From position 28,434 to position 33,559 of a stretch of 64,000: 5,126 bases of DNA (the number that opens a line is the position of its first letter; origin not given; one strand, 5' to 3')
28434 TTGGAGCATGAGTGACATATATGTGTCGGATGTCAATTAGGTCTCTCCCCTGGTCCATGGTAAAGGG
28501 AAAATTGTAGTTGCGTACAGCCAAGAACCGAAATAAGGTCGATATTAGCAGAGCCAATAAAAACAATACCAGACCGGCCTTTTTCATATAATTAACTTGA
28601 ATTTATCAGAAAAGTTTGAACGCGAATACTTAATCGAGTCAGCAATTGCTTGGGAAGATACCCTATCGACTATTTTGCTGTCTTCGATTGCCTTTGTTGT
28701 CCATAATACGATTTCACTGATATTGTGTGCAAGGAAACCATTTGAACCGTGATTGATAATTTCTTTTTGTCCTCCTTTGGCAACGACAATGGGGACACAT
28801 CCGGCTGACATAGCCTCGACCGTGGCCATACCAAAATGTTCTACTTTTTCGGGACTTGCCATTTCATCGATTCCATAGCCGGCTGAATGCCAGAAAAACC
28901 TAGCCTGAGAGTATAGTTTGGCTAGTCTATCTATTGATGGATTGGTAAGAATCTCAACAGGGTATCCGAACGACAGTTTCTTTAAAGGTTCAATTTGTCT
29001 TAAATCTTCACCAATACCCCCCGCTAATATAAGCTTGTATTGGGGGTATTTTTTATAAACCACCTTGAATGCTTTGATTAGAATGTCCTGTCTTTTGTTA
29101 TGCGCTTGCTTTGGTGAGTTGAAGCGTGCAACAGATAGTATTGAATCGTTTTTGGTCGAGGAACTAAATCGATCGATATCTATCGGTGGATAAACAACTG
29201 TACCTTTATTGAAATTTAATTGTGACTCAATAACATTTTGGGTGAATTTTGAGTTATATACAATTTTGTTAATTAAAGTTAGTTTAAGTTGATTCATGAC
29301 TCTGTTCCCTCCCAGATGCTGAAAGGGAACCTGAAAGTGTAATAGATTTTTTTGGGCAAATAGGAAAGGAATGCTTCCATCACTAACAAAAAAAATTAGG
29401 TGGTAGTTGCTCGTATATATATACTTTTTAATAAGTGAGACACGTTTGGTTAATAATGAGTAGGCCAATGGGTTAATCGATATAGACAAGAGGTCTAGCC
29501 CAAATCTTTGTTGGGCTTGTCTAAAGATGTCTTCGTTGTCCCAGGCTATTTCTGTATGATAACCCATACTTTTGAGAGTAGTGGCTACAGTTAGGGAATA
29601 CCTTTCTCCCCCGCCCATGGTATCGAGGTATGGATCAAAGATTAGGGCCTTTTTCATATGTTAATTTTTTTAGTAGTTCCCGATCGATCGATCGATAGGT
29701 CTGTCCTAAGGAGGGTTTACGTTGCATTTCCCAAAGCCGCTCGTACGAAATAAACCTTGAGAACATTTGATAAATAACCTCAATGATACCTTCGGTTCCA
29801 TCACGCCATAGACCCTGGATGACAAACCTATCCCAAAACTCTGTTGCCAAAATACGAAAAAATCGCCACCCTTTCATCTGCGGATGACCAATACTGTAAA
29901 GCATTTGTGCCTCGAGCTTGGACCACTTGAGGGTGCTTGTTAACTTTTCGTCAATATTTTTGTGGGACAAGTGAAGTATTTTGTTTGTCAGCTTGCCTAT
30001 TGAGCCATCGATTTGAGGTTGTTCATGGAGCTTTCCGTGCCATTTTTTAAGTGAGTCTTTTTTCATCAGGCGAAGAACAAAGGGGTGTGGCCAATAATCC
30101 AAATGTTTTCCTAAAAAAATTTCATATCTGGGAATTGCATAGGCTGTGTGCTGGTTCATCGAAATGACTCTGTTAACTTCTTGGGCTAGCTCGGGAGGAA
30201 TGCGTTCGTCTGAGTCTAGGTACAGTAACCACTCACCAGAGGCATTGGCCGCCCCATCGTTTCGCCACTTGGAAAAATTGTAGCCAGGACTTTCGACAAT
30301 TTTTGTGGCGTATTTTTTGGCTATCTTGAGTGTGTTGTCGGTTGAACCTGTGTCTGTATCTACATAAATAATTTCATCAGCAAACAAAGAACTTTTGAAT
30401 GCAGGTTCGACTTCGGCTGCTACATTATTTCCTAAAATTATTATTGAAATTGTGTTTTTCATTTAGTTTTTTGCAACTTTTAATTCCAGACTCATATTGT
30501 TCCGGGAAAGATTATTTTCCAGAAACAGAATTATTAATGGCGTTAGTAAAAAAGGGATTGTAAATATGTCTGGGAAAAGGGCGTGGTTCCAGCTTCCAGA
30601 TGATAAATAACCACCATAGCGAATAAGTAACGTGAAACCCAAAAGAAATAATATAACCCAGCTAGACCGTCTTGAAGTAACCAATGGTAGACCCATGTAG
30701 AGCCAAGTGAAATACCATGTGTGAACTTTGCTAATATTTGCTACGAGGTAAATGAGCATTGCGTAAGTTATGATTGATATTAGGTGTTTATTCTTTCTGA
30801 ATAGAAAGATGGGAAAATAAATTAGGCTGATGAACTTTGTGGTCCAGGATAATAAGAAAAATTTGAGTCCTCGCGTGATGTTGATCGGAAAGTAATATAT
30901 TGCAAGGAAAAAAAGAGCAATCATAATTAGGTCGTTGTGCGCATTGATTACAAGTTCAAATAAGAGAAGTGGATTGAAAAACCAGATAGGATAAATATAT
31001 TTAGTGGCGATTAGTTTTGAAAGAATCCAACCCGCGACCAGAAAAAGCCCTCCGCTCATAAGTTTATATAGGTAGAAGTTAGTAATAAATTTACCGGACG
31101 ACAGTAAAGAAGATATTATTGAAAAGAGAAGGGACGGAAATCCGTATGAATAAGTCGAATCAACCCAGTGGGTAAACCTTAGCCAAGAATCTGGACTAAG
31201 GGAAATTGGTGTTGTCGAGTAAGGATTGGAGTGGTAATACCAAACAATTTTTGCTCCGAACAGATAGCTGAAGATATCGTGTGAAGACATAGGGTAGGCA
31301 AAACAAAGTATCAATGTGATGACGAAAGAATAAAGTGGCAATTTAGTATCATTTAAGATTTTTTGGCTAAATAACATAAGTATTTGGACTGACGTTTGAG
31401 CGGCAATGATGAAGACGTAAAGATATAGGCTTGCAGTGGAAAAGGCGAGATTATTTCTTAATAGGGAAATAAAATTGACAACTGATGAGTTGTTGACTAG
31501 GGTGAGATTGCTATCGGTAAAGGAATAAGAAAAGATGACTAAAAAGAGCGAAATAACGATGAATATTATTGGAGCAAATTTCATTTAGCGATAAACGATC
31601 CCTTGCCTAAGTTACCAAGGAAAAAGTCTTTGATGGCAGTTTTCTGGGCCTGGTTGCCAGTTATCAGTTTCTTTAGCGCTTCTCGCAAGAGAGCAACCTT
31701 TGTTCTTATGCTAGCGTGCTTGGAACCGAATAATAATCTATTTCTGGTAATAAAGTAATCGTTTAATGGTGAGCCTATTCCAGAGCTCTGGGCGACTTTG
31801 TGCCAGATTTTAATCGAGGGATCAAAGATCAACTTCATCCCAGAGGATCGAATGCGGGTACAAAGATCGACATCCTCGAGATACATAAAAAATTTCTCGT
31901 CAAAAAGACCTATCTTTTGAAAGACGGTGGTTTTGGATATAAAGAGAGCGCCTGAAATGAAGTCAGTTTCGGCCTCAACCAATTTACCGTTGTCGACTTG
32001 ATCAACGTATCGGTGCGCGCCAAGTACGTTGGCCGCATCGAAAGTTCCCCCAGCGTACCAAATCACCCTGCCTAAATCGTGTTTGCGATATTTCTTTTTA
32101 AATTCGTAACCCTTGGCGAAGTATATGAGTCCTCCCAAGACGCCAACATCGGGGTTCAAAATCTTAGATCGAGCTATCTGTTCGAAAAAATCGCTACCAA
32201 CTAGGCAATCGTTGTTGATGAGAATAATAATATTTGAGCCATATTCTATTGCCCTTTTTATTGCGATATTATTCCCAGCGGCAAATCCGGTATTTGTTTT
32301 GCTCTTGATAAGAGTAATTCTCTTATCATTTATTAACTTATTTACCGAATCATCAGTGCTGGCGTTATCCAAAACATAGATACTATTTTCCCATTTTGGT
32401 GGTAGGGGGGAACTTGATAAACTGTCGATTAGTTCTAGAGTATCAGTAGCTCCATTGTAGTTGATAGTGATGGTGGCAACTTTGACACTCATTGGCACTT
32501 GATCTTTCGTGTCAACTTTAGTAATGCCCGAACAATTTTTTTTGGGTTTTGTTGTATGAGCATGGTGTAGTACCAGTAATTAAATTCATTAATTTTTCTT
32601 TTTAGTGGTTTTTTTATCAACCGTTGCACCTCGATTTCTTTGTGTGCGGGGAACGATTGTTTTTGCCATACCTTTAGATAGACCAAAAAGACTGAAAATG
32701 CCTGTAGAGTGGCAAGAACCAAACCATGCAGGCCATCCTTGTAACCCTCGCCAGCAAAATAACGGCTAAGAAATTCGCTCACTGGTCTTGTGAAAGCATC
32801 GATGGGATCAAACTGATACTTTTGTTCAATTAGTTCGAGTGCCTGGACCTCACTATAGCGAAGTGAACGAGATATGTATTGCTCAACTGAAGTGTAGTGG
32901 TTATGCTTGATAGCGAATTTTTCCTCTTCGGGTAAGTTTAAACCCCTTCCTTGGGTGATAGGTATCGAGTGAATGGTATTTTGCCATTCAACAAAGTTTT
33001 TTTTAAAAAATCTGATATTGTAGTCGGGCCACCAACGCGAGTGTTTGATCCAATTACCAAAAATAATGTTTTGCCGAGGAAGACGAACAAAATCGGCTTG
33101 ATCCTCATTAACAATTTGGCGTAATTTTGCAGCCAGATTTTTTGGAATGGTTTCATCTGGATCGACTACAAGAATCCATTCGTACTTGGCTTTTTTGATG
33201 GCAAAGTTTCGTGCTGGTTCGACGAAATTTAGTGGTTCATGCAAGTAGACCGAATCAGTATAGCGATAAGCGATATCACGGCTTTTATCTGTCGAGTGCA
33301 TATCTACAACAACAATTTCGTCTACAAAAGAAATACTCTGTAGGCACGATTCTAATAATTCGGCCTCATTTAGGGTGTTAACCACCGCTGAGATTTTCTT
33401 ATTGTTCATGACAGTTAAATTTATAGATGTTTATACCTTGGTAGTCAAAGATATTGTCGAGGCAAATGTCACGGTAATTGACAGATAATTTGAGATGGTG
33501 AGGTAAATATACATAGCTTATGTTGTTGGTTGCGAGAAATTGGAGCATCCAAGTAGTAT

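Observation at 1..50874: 50-kb glycosylation super-island: 11 GT2, 2 GT4, one Wzx and about 23 large polytopic membrane proteins, of which ~19 form GT-C-like paralog families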

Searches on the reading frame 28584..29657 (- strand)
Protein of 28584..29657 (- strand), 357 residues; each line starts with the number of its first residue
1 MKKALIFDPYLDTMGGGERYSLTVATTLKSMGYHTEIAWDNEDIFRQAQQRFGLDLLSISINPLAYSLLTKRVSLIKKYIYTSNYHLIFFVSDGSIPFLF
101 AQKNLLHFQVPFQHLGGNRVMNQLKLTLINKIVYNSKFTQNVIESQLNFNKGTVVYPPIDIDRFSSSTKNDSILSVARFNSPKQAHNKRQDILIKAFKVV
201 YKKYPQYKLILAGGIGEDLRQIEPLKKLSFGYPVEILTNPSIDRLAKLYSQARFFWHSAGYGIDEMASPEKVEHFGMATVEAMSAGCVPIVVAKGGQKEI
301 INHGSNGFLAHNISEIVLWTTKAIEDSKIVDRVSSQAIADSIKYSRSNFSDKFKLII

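Call 6: search_protein_families(library=pfam, max_evalue=0.01, proteins=[window:28584-29657:-])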
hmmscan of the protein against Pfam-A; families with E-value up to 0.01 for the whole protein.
window:28584-29657:- (357 aa): 3 families
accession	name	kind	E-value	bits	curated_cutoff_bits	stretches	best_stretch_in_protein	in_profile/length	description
PF00534.26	Glycos_transf_1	-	1.3e-21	77.3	26.4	1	168-334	13-166/172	Glycosyl transferases group 1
PF13692.12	Glyco_trans_1_4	-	3e-13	50.7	27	1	173-314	4-130/142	Glycosyl transferases group 1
PF13439.12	Glyco_transf_4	-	0.00051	20.6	28.5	1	14-163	1-170/170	Glycosyltransferase Family 4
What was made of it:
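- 28584..29657 (-): GT4 cytoplasmic glycosyltransferase. PF00534 1.3e-21 (call 6)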

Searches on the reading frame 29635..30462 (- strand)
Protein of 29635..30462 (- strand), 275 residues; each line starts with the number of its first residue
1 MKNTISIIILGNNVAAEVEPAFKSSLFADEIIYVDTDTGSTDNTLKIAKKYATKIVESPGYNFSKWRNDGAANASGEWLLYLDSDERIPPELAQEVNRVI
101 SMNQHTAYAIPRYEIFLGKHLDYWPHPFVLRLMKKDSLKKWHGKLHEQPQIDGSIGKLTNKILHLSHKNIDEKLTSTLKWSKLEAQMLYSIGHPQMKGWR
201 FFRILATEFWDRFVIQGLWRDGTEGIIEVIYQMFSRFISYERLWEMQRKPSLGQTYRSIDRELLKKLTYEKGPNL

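Call 6: search_protein_families(library=pfam, max_evalue=0.01, proteins=[window:29635-30462:-])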
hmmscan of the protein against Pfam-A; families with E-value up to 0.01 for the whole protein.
window:29635-30462:- (275 aa): 1 family
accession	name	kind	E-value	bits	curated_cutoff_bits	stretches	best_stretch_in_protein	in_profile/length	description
PF00535.33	Glycos_transf_2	-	2e-13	51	23.3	1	12-137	7-141/168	Glycosyl transferase family 2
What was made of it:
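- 29635..30462 (-): GT2 cytoplasmic glycosyltransferase. PF00535 2e-13 (call 6)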

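Call 9: search_protein_families(library=ncbifam, max_evalue=0.001, proteins=[window:29635-30462:-])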
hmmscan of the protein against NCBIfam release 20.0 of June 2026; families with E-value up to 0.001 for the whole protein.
window:29635-30462:- (275 aa): 3 families
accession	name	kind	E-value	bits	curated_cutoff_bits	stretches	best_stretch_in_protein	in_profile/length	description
TIGR04283.1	glyco_like_mftF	equivalog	1.4e-10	41.2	182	1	30-107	30-104/221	TIGR04283 family arsenosugar biosynthesis glycosyltransferase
NF007482.0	PRK10073.1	equivalog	5.6e-07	28.9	423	1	3-96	6-106/334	glycosyltransferase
TIGR04195.1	S_glycosyl_SunS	equivalog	1.9e-05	23.7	350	1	29-169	84-223/421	SunS family peptide S-glycosyltransferase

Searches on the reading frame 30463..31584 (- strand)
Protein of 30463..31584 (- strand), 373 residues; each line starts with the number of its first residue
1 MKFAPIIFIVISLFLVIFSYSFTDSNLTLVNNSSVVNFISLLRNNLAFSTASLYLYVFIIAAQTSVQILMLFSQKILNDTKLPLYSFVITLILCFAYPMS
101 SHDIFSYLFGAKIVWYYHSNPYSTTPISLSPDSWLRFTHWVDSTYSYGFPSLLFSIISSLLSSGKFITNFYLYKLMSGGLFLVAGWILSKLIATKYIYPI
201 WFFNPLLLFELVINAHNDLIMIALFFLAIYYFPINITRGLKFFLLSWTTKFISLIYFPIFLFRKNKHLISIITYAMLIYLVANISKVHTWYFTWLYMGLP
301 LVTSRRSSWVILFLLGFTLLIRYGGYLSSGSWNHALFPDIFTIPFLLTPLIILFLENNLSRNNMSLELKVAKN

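Call 6: search_protein_families(library=pfam, max_evalue=0.01, proteins=[window:30463-31584:-])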
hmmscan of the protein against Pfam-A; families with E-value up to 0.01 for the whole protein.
window:30463-31584:- (373 aa): 0 families

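Call 10: search_protein_families(library=ncbifam, max_evalue=0.01, proteins=[window:30463-31584:-])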
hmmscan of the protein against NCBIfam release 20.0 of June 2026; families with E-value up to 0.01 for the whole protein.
window:30463-31584:- (373 aa): 0 families

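Call 34: search_protein_families(library=pfam, max_evalue=5, proteins=[window:30463-31584:-])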
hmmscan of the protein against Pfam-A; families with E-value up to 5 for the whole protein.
window:30463-31584:- (373 aa): 0 families

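Call 35: find_homologous_proteins(query=window:30463-31584:-, max_evalue=0.001)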
Query window:30463-31584:- (373 aa): 27 proteins with E <= 0.001 among 8000 candidates.
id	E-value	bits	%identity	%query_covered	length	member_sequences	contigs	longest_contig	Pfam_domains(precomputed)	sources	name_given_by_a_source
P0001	1.2e-232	790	100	100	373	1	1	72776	PF26314.1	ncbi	-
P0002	2.1e-61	226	41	89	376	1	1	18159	PF26314.1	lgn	-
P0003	5.4e-61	225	38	96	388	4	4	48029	PF26314.1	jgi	-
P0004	8.8e-56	208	39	89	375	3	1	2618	PF26314.1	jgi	-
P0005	4.3e-53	199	39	91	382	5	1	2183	PF26314.1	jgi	jgi:hypothetical protein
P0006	9.3e-53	198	37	85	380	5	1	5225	PF26314.1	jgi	jgi:hypothetical protein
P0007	1.1e-52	198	37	80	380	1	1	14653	PF26314.1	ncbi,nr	ncbi:MAG: hypothetical protein PHX72_01735 [Candidatus Shapirobacteria bacterium]|nr:hypothetical pr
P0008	5.4e-52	195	38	89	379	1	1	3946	PF26314.1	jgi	-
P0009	1.5e-50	191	42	75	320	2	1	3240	PF26314.1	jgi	-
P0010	4.5e-50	189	39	86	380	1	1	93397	PF26314.1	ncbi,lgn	-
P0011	9.8e-31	125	37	68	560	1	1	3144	PF00565.24,PF26314.1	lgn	-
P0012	3.8e-28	117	34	89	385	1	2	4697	PF26314.1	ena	-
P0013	3.8e-28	117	32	87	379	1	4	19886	PF26314.1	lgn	-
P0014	5.4e-28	116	33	89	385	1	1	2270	PF26314.1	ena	-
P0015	1.3e-27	115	33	89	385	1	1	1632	PF26314.1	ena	-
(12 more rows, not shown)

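Call 36: find_encoding_contigs(protein=P0001, flank=10000, max_places=3)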
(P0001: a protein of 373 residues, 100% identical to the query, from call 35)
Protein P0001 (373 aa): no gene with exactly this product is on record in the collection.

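Call 38: find_encoding_contigs(protein=P0031, flank=10000, max_places=3)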
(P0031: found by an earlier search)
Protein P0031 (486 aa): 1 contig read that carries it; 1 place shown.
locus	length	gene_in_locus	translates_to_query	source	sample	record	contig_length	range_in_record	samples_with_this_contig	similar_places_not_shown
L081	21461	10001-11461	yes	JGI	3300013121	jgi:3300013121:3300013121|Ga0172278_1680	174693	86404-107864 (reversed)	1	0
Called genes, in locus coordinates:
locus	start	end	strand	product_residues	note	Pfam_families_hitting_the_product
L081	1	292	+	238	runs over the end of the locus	PF00535:Glycos_transf_2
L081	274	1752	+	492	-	PF13231:PMT_2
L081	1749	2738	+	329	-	PF01368:DHH, PF02272:DHHA1 (weak)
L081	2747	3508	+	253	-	PF00535:Glycos_transf_2, PF13641:Glyco_tranf_2_3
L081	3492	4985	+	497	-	PF02366:PMT, PF13231:PMT_2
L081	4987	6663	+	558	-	PF10131:PTPS_related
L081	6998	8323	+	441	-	-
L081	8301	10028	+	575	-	PF10131:PTPS_related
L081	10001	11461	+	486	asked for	PF01943:Polysacc_synt, PF13440:Polysacc_synt_3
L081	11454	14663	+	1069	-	-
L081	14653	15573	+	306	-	PF00535:Glycos_transf_2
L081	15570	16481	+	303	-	PF00535:Glycos_transf_2, PF13641:Glyco_tranf_2_3, PF10111:Glyco_tranf_2_2 (faint), PF13632:Glyco_trans_2_3 (faint)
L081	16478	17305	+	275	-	PF00535:Glycos_transf_2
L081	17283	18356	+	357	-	PF00534:Glycos_transf_1, PF13692:Glyco_trans_1_4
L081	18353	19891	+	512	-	-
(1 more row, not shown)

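Call 56: predict_structure(alignment_id=A6)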
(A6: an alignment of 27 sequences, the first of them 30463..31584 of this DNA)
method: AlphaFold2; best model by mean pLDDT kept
length: 373 residues; sequences in the alignment: 27
mean_pLDDT: 89.4   pTM: 0.90
mean pLDDT of the five models: 89.4, 88.6, 88.0, 87.8, 86.9
residues with pLDDT >= 90: 245; 70-90: 102; 50-70: 13; < 50: 13
segments of 3 or more residues with pLDDT < 50: 361-373
pLDDT, mean of each block of 10 residues (from residue 1): 93 96 73 87 89 94 97 91 97 93 90 95 94 84 91 96 90 97 96 89 97 95 97 95 97 93 86 94 90 95 87 94 88 73 86 78 45 35
secondary structure, 60 per line:
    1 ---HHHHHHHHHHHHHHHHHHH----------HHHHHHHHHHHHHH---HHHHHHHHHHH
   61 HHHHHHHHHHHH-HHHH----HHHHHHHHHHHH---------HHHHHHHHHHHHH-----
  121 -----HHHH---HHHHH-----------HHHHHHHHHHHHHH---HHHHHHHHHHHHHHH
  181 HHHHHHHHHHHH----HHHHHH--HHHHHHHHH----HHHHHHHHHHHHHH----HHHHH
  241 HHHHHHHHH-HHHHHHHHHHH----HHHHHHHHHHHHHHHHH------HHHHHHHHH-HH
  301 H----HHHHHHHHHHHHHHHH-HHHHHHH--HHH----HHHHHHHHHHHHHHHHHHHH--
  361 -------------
elements in order: H4-22 H33-46 H50-72 H74-77 H82-93 H103-115 H126-129 H133-137 H149-162 H166-192 H197-202 H205-213 H218-231 H236-249 H251-261 H266-282 H289-297 H306-321 H323-329 H339-358
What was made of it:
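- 30463..31584 (-): GT-C fold (ALG3/ALG6/GPI-MT-I/PimE type); strain-variable cassette. AF2 model pLDDT 89 (call 56).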

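Call 59: fold_search(model_id=the predicted structure, library=pdb)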
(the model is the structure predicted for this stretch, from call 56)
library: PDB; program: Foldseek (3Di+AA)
matches with E <= 10: 124; with E <= 0.001: 0
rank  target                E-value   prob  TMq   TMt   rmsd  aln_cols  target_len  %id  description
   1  5gmy_A                3.5e-01  0.75  0.30  0.15  13.8       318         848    9  Crystal structure of the Archaeoglobus fulgidus oligosaccharyltransferase (O29867_ARCFU) tethered with an acceptor pep (released 2017-02-01)
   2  6gxc_A                9.5e-01  0.23  0.24  0.14  20.2       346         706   12  Bacterial oligosaccharyltransferase PglB in complex with an inhibitory peptide and a reactive lipid-linked oligosaccha (released 2018-11-14)
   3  7p7m_L                1.1e+00  0.08  0.16  0.12  19.7       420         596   11  Complex I from E. coli, DDM/LMNG-purified, inhibited by Piericidin A, Open state (released 2022-09-21)
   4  4u4w_A                1.3e+00  0.08  0.17  0.16  19.2       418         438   12  Structure of a nitrate/nitrite antiporter NarK in nitrate-bound occluded state (released 2015-07-15)
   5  3gi8_C                1.4e+00  0.04  0.14  0.12  21.4       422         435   13  Crystal Structure of ApcT K158A Transporter Bound to 7F11 Monoclonal Fab Fragment (released 2009-08-18)
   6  9dm5                  1.5e+00  0.54  0.35  0.34  14.2       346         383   13  Product-Bound mannosyltransferase PimE (released 2025-06-25)
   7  6ixq_A                1.6e+00  0.05  0.12  0.12  24.2       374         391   10  Structure of Myo2-GTD in complex with Smy1 (released 2019-03-06)
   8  9g9y_L                1.6e+00  0.03  0.12  0.09  22.5       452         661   13  Respiratory supercomplex CI2-CIII2-CIV2 (megacomplex) from alphaproteobacterium (released 2026-02-04)
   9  9wno_A                1.7e+00  0.63  0.33  0.31  16.5       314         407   14  Cryo-EM structure of Candida glabrata GPI mannosyltransferase I bound to Dol-P-Man (released 2025-12-03)
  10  3gia                  1.9e+00  0.04  0.14  0.13  21.1       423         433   12  Crystal Structure of ApcT Transporter (released 2009-08-18)
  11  9ns9_R                2.1e+00  0.07  0.15  0.20  20.9       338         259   13  Cryo-EM structure of Gi-coupled FFA2 in complex with TUG-1375 and compound 187 (released 2025-06-25)
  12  7p69_L                2.2e+00  0.06  0.17  0.13  19.2       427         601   11  Complex I from E. coli, DDM/LMNG-purified, under Turnover at pH 6, Resting state (released 2022-09-21)
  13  6snh_X                2.4e+00  0.35  0.33  0.27  14.8       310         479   14  Cryo-EM structure of yeast ALG6 in complex with 6AG9 Fab and Dol25-P-Glc (released 2020-03-11)
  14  7p7e_L                2.5e+00  0.05  0.17  0.13  19.1       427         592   11  Complex I from E. coli, DDM/LMNG-purified, Apo, Resting state (released 2022-09-21)
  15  7zci_L                2.6e+00  0.05  0.17  0.13  19.6       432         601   10  Complex I from E. coli, LMNG-purified, under Turnover at pH 6, Resting state (released 2022-09-21)
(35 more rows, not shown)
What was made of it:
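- Tried and rejected: Foldseek on the 30463 model was inconclusive, with the best E at 0.35 (call 59).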

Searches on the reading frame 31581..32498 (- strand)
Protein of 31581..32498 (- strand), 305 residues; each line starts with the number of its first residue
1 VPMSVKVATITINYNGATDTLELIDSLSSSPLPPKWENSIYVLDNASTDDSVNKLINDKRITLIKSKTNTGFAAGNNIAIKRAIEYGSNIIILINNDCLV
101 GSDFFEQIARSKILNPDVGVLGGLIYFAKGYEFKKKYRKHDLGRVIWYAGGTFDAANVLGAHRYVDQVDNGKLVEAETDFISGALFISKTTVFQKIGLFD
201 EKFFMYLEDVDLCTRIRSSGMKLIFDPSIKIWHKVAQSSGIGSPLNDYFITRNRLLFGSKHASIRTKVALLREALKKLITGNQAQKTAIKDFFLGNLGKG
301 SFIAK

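Call 6: search_protein_families(library=pfam, max_evalue=0.01, proteins=[window:31581-32498:-])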
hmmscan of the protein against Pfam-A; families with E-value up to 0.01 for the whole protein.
window:31581-32498:- (305 aa): 6 families
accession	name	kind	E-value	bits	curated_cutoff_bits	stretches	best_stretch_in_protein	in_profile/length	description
PF00535.33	Glycos_transf_2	-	7.4e-11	42.7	23.3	1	10-152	3-138/168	Glycosyl transferase family 2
PF13641.12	Glyco_tranf_2_3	-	3.7e-07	30.8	27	1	58-235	57-213/230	Glycosyltransferase like family 2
PF10111.15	Glyco_tranf_2_2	-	6.5e-06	26.3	27.3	1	40-110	32-104/276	Glycosyltransferase like family 2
PF13632.12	Glyco_trans_2_3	-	7.3e-05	23.1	27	1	90-258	1-142/198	Glycosyl transferase family group 2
PF02709.20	Glyco_transf_7C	-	0.0036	17.3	23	1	181-223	19-62/78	N-terminal domain of galactosyltransferase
PF13506.12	Glyco_transf_21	-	0.009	15.9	21.7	0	89-235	32-156/174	Glycosyl transferase family 21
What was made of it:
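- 31581..32498 (-): GT2 cytoplasmic glycosyltransferase. PF00535 7.4e-11 (call 6)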

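Call 9: search_protein_families(library=ncbifam, max_evalue=0.001, proteins=[window:31581-32498:-])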
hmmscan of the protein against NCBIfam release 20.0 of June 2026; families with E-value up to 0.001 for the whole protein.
window:31581-32498:- (305 aa): 9 families
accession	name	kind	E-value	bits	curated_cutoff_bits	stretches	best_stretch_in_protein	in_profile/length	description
TIGR01556.1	rhamnosyltran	subfamily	3.7e-19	69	200.55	2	176-278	143-254/281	rhamnosyltransferase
NF041875.1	EPS_EpsD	equivalog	1.8e-10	40.7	370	1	162-238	137-211/325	exopolysaccharide biosynthesis glycosyltransferase EpsD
TIGR03965.1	mycofact_glyco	equivalog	2.9e-09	36.3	280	1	180-234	228-281/467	mycofactocin biosynthesis glycosyltransferase MftF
NF038299.1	EPS_HpsN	equivalog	3.4e-08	32.8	425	1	47-240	45-227/317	hormogonium polysaccharide biosynthesis glycosyltransferase HpsN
NF050113.1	gal_furan_GlfT1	equivalog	8.8e-08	31.8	330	0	37-98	28-90/290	galactofuranosyltransferase GlfT1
NF038302.1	EPS_HpsE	equivalog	3.6e-07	29.4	300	1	12-126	8-125/307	hormogonium polysaccharide biosynthesis glycosyltransferase HpsE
TIGR03937.1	PgaC_IcaA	equivalog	2.8e-06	26.6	422.3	0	8-123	48-161/407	poly-beta-1,6-N-acetyl-D-glucosamine synthase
TIGR04283.1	glyco_like_mftF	equivalog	2.2e-05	24.1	182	0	185-229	141-182/221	TIGR04283 family arsenosugar biosynthesis glycosyltransferase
NF047683.1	TeichurnBiosyTuaG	equivalog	0.0001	22.1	400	1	5-99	6-99/252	teichuronic acid biosynthesis protein TuaG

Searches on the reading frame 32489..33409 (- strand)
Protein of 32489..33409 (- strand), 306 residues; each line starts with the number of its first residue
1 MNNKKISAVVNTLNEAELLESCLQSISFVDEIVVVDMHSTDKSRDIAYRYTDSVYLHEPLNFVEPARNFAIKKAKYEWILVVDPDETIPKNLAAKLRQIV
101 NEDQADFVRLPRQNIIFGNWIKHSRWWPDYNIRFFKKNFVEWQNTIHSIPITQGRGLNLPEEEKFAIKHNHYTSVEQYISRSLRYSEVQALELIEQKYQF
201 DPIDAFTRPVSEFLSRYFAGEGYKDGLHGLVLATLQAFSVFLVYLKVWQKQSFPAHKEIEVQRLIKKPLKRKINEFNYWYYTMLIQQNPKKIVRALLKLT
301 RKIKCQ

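Call 6: search_protein_families(library=pfam, max_evalue=0.01, proteins=[window:32489-33409:-])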
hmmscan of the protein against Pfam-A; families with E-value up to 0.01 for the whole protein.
window:32489-33409:- (306 aa): 2 families
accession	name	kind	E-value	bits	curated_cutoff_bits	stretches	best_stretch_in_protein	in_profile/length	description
PF00535.33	Glycos_transf_2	-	8.4e-17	62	23.3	1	7-147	1-150/168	Glycosyl transferase family 2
PF13704.12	Glyco_tranf_2_4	-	0.00029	21.7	27.5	1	14-88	2-84/98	Glycosyl transferase family 2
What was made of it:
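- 32489..33409 (-): GT2 cytoplasmic glycosyltransferase. PF00535 8.4e-17 (call 6)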

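Call 9: search_protein_families(library=ncbifam, max_evalue=0.001, proteins=[window:32489-33409:-])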
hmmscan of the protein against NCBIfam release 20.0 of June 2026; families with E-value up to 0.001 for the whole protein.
window:32489-33409:- (306 aa): 7 families
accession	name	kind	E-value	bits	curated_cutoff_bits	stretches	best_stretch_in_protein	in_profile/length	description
NF007482.0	PRK10073.1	equivalog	5.8e-09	35.4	423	1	3-108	5-118/334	glycosyltransferase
NF045692.1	OglycostaseCruG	equivalog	1e-08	34.6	600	1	5-116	42-168/386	2'-O-glycosyltransferase CruG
TIGR04283.1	glyco_like_mftF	equivalog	3.5e-08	33.3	182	1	6-106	1-103/221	TIGR04283 family arsenosugar biosynthesis glycosyltransferase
TIGR04195.1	S_glycosyl_SunS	equivalog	1.1e-07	31.1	350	1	6-181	59-233/421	SunS family peptide S-glycosyltransferase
NF038302.1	EPS_HpsE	equivalog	0.00011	21.3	300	1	18-91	22-102/307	hormogonium polysaccharide biosynthesis glycosyltransferase HpsE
NF010496.0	PRK13915.1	equivalog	0.00054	19.1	262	1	3-56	30-90/307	glucosyl-3-phosphoglycerate synthase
TIGR04182.1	glyco_TIGR04182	equivalog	0.00062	19.2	325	1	6-108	2-105/293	S-layer glycoprotein N-glycosyltransferase AglJ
